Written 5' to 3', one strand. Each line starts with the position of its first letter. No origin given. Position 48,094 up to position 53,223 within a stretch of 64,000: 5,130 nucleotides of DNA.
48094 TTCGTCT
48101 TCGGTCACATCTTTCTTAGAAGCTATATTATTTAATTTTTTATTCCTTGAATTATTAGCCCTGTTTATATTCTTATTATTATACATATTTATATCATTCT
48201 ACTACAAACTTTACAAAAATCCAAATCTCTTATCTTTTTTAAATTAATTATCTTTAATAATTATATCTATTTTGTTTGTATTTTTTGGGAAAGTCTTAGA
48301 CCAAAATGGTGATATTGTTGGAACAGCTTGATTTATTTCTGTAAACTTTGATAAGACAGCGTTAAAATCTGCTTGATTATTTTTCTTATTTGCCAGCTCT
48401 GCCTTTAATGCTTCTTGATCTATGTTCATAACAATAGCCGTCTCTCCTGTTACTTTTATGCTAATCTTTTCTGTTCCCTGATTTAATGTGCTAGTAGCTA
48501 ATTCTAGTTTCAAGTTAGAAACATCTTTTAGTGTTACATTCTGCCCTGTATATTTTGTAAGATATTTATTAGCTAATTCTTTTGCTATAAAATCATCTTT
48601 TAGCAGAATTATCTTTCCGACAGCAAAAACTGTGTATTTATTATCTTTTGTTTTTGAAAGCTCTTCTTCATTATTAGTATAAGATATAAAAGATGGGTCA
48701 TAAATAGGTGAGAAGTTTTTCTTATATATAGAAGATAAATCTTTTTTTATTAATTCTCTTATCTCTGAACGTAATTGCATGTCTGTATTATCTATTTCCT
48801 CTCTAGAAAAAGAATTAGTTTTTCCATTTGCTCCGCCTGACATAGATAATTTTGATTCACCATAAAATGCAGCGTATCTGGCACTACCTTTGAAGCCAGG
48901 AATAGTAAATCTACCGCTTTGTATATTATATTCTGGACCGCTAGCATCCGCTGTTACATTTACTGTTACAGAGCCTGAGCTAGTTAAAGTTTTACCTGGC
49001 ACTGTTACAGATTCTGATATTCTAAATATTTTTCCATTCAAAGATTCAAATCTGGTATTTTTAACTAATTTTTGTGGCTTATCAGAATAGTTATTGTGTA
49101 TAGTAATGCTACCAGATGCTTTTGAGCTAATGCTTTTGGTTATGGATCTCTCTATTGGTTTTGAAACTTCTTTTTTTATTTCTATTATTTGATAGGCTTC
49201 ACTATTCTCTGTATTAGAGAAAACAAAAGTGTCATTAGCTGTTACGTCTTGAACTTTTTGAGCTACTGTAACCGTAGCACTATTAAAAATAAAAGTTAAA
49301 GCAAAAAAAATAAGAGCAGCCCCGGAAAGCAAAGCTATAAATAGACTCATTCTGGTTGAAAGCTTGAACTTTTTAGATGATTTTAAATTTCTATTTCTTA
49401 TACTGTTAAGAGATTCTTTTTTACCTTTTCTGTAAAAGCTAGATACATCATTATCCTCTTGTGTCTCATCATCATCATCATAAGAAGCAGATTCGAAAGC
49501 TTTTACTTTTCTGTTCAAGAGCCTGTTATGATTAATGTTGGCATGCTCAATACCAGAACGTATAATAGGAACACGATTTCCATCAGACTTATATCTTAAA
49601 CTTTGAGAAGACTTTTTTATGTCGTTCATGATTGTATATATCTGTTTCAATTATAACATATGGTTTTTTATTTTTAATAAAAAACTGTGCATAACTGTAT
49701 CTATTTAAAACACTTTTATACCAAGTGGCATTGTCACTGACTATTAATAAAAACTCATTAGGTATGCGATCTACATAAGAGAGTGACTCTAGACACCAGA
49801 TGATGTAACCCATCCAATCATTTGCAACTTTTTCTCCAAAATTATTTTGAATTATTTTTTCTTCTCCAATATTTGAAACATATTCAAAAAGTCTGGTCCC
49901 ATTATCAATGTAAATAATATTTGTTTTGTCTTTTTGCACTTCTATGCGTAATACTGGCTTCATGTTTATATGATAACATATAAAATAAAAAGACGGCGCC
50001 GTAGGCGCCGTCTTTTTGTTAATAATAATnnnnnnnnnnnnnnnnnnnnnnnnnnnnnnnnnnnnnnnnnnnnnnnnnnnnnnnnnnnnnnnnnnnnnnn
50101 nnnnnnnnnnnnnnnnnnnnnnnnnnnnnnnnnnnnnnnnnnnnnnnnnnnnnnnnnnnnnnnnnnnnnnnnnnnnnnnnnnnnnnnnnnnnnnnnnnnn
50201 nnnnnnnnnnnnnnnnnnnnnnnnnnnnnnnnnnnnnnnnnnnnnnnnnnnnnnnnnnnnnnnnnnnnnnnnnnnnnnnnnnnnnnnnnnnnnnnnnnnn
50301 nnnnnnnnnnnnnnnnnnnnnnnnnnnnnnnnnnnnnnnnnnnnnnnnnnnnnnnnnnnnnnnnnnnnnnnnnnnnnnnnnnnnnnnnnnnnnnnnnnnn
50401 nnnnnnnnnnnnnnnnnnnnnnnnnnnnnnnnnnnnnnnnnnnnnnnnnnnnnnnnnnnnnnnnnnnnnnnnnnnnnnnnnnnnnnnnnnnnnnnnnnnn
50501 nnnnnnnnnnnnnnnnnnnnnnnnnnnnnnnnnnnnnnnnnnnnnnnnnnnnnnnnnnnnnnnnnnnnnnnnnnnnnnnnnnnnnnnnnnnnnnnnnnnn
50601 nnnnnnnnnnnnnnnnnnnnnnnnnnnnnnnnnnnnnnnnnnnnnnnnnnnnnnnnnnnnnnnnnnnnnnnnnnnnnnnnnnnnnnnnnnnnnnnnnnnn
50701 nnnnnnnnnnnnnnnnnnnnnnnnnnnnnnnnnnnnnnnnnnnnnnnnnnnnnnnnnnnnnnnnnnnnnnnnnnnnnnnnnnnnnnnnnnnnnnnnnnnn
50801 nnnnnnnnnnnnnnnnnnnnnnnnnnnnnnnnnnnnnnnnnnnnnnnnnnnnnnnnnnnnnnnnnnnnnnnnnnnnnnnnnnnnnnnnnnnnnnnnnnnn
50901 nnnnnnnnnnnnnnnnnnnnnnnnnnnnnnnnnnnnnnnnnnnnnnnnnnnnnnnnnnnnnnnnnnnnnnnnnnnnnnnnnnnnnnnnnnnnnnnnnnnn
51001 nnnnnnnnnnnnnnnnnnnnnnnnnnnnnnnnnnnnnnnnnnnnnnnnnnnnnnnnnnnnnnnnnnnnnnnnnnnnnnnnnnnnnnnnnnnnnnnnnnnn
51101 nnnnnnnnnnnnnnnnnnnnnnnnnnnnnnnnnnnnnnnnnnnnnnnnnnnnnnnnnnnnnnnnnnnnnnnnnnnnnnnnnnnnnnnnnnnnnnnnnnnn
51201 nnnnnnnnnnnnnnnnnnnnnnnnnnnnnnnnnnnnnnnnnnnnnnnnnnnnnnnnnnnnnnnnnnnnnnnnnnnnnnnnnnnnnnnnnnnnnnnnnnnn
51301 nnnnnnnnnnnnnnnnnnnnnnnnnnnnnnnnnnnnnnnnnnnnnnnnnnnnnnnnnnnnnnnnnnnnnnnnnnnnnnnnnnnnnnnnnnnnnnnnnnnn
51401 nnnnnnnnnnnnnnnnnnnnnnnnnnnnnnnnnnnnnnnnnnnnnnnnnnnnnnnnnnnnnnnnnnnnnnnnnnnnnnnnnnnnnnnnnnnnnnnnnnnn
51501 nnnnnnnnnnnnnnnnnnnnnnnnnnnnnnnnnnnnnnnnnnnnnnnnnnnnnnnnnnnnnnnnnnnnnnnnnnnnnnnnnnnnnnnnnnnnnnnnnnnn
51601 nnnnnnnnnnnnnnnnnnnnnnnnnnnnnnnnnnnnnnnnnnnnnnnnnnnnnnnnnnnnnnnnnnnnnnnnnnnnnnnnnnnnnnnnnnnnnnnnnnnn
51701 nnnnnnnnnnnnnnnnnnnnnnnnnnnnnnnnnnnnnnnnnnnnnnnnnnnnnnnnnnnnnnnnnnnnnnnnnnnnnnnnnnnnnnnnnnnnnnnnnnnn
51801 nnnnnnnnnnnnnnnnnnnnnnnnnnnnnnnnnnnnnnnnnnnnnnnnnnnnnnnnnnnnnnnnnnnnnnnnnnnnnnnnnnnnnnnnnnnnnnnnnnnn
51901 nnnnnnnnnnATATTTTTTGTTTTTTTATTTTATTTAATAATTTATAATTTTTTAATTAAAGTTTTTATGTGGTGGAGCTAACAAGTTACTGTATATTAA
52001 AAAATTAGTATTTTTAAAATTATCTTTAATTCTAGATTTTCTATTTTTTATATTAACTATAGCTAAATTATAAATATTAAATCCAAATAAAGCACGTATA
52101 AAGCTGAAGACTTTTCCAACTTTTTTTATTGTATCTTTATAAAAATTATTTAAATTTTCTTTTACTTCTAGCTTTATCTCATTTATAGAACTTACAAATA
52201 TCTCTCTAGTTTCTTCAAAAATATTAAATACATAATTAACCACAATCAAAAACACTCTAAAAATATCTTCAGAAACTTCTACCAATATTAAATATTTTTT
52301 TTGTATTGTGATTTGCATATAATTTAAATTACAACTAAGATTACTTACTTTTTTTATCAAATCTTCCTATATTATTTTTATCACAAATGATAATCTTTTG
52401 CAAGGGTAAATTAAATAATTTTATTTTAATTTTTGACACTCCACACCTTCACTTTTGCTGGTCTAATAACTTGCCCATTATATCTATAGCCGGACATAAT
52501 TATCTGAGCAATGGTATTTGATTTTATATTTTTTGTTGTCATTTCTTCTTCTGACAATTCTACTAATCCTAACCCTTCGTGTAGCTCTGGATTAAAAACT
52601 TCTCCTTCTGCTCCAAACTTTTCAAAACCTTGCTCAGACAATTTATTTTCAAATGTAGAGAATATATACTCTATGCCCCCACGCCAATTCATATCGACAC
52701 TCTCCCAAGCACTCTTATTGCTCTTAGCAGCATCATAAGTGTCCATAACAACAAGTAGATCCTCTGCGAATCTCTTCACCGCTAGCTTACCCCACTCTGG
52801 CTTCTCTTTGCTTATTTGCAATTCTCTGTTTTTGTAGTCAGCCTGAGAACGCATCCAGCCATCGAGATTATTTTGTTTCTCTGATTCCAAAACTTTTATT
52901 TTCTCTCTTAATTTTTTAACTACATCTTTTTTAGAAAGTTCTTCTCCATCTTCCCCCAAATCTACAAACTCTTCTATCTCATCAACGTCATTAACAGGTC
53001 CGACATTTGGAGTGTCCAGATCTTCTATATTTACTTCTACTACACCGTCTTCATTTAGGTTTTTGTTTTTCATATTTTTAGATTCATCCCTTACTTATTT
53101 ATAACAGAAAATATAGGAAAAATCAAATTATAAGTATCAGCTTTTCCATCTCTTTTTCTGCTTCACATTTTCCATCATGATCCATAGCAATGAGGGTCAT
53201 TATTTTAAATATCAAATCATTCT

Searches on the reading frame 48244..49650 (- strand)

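Call 11: search_protein_families(library=pfam, proteins=[window:48244-49650:-], max_evalue=0.001)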
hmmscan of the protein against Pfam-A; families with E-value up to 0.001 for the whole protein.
window:48244-49650:- (468 aa): 1 family
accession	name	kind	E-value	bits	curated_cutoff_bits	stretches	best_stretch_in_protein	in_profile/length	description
PF21110.3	GlxA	-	2.9e-06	28.3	27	1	177-264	1-100/105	GlxA beta barrel domain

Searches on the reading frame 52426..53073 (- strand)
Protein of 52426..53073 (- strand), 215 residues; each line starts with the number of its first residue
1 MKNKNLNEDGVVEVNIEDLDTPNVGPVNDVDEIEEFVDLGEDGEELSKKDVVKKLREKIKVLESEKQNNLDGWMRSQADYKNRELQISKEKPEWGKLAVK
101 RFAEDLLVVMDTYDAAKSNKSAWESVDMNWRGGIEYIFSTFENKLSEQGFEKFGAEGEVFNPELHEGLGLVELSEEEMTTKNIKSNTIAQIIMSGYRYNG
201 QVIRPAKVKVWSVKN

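Call 11: search_protein_families(library=pfam, proteins=[window:52426-53073:-], max_evalue=0.001)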
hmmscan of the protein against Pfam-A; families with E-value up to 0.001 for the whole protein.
window:52426-53073:- (215 aa): 1 family
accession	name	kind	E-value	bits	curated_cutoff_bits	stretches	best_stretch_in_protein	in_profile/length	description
PF01025.24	GrpE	-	1e-30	107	25.8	1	44-210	5-163/165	GrpE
